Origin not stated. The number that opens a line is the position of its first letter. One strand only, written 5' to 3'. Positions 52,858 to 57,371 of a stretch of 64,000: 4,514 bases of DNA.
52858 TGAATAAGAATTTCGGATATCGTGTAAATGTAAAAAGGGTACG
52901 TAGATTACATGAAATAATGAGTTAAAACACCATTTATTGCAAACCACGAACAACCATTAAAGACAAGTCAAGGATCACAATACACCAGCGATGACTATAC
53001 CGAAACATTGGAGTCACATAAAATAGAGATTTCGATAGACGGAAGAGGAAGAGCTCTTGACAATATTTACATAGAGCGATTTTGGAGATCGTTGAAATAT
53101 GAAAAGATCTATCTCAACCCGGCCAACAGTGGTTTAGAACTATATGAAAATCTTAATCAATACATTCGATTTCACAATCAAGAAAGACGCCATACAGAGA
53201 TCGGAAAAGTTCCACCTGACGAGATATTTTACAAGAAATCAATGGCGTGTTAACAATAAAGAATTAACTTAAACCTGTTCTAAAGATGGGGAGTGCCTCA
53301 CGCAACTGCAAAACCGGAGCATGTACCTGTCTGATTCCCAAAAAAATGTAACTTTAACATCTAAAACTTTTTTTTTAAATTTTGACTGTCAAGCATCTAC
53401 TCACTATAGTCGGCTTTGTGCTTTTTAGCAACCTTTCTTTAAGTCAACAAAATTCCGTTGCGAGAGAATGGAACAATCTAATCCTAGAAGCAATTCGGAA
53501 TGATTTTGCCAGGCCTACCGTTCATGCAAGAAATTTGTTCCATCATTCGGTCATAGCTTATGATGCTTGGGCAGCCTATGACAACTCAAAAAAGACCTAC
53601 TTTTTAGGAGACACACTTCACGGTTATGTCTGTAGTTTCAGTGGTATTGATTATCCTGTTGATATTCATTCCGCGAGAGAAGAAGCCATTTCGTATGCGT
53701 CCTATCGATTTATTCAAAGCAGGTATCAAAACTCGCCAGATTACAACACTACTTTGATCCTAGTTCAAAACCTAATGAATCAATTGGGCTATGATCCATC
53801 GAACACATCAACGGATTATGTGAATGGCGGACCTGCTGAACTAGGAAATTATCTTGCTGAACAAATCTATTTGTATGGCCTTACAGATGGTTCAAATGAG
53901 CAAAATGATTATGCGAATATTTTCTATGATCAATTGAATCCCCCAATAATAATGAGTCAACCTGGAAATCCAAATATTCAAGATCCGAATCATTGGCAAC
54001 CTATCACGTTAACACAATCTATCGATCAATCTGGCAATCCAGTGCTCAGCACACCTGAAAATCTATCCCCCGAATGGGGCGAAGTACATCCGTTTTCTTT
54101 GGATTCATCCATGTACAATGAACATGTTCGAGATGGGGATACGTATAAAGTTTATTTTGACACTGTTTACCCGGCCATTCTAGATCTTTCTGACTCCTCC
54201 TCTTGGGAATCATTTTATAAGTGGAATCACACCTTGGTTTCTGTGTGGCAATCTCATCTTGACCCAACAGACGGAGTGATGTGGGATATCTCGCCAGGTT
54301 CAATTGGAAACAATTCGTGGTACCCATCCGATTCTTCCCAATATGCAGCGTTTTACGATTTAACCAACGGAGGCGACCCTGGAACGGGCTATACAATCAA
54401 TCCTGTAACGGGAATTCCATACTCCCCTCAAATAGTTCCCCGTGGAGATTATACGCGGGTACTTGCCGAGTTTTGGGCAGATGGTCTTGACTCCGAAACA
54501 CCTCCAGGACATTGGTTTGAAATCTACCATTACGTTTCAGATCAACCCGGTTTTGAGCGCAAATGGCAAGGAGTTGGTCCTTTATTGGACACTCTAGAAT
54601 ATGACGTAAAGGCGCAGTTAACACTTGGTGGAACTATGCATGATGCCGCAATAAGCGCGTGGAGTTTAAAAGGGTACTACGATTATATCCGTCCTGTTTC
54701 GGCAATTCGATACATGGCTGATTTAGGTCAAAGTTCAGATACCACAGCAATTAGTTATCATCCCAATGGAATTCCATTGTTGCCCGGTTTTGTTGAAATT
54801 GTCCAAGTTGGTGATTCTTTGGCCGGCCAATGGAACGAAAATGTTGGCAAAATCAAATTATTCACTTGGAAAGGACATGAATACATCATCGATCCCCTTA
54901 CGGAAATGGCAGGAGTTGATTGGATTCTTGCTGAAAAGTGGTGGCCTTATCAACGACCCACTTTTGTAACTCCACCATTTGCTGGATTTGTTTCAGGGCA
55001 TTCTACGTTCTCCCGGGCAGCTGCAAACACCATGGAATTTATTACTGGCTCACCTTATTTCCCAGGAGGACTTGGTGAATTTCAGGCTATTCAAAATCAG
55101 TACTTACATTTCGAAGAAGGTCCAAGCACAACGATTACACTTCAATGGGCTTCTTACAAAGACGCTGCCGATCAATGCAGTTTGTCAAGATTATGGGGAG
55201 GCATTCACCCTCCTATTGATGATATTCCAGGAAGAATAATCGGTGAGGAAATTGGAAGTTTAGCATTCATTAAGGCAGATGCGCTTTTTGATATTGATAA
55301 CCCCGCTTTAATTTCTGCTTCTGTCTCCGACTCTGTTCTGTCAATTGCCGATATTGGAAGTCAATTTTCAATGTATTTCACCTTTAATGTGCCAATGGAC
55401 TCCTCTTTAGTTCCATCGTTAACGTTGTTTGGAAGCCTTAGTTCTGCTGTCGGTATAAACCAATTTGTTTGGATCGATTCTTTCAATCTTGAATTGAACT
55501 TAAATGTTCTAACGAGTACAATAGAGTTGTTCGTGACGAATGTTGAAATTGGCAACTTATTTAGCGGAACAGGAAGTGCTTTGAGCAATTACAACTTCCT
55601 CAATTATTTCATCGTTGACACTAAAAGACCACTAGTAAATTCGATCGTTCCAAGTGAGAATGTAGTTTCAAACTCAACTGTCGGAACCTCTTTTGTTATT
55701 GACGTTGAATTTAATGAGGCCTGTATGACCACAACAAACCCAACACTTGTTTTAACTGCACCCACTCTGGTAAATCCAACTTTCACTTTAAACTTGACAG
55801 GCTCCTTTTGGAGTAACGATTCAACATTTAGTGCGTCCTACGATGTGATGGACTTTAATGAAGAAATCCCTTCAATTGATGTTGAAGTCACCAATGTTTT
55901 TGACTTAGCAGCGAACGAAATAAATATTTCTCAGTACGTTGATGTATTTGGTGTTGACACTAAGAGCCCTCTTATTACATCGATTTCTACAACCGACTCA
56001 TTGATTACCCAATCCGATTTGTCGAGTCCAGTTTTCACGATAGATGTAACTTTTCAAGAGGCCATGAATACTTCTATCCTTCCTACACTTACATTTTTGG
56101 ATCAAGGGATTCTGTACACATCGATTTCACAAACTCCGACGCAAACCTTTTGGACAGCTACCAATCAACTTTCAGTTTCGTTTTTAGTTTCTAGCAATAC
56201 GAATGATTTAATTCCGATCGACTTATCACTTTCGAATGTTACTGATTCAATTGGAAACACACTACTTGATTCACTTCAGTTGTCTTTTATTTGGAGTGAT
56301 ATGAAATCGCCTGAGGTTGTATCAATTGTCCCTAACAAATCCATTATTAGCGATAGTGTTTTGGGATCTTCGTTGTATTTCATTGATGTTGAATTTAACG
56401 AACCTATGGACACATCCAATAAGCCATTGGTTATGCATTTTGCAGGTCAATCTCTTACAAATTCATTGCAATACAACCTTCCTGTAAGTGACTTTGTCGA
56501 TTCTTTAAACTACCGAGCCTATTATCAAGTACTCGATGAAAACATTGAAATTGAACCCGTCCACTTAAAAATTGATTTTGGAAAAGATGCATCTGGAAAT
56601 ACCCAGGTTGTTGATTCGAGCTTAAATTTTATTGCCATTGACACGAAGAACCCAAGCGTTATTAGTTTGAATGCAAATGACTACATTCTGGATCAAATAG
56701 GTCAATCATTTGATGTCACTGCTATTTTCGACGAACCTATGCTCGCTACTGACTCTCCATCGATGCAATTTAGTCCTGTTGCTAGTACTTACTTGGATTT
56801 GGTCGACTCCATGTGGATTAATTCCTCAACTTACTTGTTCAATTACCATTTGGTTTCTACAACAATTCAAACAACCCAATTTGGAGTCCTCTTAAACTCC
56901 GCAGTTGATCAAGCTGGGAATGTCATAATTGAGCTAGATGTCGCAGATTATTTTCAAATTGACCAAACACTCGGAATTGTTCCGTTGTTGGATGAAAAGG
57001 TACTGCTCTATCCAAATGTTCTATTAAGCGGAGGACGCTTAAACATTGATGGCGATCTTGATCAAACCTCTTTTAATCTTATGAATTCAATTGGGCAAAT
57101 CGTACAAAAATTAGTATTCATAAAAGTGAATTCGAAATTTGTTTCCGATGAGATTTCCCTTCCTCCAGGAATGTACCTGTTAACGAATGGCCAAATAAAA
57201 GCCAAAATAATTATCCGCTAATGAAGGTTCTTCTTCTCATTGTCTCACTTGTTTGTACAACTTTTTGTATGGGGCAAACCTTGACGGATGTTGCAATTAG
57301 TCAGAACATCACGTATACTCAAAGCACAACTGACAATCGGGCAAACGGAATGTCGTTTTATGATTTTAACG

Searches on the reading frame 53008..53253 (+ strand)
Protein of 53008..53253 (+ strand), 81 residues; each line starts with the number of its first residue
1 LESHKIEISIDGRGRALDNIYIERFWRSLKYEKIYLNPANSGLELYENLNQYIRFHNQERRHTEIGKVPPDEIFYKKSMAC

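Call 76: search_protein_families(library=pfam, proteins=[window:53008-53253:+], max_evalue=0.01)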
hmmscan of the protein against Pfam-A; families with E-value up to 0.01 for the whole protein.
window:53008-53253:+ (81 aa): 2 families
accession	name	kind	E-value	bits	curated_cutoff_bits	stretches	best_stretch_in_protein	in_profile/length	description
PF13683.12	rve_3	-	1.5e-12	47.5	26.5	1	5-70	2-67/67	Integrase core domain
PF13333.12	rve_2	-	0.00018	22.1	22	1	23-70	1-48/56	Integrase core domain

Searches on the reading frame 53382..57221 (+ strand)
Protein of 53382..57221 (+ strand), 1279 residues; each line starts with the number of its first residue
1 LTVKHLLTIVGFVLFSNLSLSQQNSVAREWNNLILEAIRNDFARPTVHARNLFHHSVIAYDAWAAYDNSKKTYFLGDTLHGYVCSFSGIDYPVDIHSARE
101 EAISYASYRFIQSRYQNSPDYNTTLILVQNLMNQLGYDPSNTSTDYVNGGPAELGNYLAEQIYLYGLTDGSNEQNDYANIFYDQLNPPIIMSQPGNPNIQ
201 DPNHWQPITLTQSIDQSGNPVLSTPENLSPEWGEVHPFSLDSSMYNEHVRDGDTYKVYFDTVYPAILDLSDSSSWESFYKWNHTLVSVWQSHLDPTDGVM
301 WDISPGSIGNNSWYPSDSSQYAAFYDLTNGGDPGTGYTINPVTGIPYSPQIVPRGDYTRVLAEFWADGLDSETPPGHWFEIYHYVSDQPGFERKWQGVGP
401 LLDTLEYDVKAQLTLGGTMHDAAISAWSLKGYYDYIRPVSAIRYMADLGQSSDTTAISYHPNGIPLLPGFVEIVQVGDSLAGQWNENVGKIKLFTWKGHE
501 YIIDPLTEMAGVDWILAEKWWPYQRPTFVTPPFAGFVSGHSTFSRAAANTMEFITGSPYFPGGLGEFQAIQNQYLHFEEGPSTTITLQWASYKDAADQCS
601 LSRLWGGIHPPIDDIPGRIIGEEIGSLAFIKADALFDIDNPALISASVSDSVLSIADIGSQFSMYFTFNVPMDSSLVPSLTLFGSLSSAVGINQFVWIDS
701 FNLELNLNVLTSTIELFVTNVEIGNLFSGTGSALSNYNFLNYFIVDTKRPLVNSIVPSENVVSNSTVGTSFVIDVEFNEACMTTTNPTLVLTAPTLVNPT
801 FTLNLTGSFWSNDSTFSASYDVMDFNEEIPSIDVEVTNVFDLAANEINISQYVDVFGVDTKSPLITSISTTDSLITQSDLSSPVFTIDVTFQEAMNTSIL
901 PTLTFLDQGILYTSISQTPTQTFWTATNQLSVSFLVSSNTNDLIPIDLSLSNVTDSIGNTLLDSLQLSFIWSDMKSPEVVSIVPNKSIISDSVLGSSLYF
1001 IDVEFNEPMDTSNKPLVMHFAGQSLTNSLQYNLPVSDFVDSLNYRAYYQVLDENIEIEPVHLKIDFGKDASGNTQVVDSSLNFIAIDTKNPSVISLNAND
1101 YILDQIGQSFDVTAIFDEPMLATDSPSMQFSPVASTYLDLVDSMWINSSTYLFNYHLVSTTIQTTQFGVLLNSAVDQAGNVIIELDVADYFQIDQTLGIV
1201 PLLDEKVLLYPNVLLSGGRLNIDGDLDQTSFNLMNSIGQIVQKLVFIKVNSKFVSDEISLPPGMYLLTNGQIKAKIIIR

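Call 12: search_protein_families(library=pfam, proteins=[window:53382-57221:+], max_evalue=0.01)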
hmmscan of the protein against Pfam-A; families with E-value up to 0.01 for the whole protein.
window:53382-57221:+ (1279 aa): 2 families
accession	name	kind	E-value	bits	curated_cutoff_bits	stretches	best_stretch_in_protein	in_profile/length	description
PF21167.2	DUF6851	-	3e-08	34.6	27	1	59-207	6-140/140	Domain of unknown function (DUF6851)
PF22778.2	VCPO_2nd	-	4.1e-05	24.1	27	0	580-614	115-149/177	VCPO second helical-bundle domain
